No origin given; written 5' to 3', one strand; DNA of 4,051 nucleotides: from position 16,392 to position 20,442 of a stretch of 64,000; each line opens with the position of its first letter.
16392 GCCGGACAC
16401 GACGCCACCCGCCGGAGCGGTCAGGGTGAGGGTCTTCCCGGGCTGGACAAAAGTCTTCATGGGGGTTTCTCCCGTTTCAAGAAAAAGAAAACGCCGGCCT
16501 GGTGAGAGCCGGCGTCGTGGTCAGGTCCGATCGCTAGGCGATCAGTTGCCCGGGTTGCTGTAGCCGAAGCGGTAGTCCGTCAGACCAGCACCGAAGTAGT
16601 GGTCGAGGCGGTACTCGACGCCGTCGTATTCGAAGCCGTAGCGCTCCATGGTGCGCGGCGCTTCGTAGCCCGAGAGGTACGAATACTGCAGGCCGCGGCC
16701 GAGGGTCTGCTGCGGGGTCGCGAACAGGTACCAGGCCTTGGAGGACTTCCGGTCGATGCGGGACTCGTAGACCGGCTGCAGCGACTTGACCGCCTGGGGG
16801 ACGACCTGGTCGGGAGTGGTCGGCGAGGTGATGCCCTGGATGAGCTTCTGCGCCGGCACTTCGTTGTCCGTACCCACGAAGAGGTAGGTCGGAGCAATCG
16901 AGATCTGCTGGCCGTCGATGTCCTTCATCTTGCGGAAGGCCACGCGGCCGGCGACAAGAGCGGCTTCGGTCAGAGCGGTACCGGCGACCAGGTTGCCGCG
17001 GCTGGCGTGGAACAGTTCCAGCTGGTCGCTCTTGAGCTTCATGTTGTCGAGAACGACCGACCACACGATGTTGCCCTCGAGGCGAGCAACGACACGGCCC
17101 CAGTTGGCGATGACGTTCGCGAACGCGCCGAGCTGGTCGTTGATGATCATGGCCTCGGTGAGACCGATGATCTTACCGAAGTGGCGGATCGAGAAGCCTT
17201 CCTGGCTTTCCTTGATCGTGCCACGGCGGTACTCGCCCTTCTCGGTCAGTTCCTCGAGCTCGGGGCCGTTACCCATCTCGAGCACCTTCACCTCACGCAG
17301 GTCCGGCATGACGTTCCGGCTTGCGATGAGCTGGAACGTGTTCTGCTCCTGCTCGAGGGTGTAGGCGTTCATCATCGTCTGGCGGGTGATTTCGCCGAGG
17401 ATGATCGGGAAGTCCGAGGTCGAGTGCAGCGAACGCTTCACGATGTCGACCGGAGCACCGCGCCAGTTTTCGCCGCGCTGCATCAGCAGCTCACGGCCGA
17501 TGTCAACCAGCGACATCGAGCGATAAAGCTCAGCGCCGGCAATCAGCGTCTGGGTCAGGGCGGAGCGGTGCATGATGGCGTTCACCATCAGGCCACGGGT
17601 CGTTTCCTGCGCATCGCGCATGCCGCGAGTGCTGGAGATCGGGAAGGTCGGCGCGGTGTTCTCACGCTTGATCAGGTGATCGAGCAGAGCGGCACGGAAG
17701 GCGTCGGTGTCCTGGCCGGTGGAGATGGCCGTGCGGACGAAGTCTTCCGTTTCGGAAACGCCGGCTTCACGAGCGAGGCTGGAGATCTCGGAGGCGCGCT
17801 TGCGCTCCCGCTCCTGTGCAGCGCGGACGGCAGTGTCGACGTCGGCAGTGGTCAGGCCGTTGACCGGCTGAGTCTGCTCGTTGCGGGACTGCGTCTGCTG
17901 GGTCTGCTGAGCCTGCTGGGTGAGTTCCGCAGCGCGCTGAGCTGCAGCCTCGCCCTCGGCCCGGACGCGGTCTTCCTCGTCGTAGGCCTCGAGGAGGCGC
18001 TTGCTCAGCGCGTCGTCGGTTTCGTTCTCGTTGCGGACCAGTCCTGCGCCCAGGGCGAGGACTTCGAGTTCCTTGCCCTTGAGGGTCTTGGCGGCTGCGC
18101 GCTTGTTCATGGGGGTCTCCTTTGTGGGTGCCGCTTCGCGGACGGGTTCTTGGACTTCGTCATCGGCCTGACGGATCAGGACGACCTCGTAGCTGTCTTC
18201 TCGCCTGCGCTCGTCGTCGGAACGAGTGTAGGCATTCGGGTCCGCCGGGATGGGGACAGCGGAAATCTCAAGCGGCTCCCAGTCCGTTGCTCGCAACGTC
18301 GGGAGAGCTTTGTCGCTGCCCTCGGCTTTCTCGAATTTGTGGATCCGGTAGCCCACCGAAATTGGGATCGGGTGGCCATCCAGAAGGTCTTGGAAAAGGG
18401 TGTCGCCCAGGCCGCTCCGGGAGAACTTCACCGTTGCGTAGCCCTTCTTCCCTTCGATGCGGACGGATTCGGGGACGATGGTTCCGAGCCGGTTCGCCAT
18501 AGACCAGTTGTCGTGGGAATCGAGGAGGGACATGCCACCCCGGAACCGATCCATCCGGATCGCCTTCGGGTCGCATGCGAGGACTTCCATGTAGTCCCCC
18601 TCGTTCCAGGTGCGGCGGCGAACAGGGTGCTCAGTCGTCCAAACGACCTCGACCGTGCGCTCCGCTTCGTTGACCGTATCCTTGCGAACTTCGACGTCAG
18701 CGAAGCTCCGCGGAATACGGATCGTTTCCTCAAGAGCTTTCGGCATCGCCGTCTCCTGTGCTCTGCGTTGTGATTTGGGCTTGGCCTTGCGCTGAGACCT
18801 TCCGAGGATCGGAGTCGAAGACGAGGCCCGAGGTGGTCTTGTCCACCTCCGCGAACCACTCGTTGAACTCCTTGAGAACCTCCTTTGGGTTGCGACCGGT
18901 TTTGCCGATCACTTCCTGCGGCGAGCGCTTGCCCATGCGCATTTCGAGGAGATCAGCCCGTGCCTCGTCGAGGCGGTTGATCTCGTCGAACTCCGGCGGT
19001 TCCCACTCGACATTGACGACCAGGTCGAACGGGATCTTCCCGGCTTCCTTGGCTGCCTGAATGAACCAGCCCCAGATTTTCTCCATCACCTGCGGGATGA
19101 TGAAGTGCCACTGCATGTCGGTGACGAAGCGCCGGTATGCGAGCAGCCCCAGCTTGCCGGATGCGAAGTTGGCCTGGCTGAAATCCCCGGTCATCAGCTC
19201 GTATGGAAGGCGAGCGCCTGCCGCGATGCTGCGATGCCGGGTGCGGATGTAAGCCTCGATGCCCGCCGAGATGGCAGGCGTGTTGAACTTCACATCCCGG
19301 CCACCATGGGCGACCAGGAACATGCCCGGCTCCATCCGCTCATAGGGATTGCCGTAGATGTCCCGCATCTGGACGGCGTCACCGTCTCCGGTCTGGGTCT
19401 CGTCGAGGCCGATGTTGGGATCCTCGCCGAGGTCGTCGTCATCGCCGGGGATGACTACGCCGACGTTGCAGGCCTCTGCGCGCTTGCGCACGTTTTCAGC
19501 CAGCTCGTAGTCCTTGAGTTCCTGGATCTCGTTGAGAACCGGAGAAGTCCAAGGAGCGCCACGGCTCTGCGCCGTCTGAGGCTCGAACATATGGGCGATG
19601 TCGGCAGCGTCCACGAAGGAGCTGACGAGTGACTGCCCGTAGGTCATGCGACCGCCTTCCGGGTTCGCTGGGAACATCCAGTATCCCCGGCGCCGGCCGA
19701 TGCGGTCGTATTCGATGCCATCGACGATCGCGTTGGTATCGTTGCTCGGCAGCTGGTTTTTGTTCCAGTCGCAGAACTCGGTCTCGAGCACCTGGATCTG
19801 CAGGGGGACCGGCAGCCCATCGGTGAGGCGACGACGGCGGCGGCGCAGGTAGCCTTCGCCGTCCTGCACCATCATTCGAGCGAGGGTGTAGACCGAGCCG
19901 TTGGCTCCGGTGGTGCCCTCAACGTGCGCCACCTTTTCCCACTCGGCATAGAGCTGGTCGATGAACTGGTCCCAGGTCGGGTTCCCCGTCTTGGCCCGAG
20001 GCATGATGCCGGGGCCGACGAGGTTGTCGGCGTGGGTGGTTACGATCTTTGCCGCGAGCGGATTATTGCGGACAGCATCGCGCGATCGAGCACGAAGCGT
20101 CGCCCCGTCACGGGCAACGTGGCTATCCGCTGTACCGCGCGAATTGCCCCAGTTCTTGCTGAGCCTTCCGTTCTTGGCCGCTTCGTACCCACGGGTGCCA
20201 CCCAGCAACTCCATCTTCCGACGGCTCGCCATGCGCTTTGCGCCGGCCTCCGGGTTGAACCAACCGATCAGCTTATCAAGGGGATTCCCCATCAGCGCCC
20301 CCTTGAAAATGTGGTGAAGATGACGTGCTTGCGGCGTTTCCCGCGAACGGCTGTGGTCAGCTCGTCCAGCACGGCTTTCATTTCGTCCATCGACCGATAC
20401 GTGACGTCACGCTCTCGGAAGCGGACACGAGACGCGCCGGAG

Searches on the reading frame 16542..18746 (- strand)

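Call 9: search_protein_families(library=phrogs, proteins=[window:16542-18746:-], max_evalue=0.01)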
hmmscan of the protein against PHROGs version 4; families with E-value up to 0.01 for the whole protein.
window:16542-18746:- (734 aa): 8 families
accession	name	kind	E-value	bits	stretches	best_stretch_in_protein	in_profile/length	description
phrog_4523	-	head and packaging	3.5e-180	601.9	1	6-734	6-644/644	major head and protease protein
phrog_133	-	head and packaging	7.4e-60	204.3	1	274-733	212-667/668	head maturation protease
phrog_617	-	head and packaging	2.8e-31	110.1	1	22-351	18-328/626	major head protein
phrog_29592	-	unknown function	1.1e-11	44.7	1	443-637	592-789/893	-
phrog_26519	-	unknown function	1.5e-08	35.6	1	545-724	5-183/192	-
phrog_371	-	head and packaging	7e-06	26.5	1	589-638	232-281/303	major head protein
phrog_11321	-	unknown function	2.2e-05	25.1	1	73-320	34-273/327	-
phrog_80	-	head and packaging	6.2e-05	23.4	1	130-380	332-538/607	head maturation protease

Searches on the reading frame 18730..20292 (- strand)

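Call 9: search_protein_families(library=phrogs, proteins=[window:18730-20292:-], max_evalue=0.01)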
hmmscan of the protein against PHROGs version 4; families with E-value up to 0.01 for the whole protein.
window:18730-20292:- (520 aa): 2 families
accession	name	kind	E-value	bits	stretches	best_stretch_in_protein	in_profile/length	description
phrog_21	-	head and packaging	6.2e-82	277.1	1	4-515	10-527/1362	portal protein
phrog_537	-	head and packaging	3.9e-29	102.5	1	315-513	23-227/233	portal protein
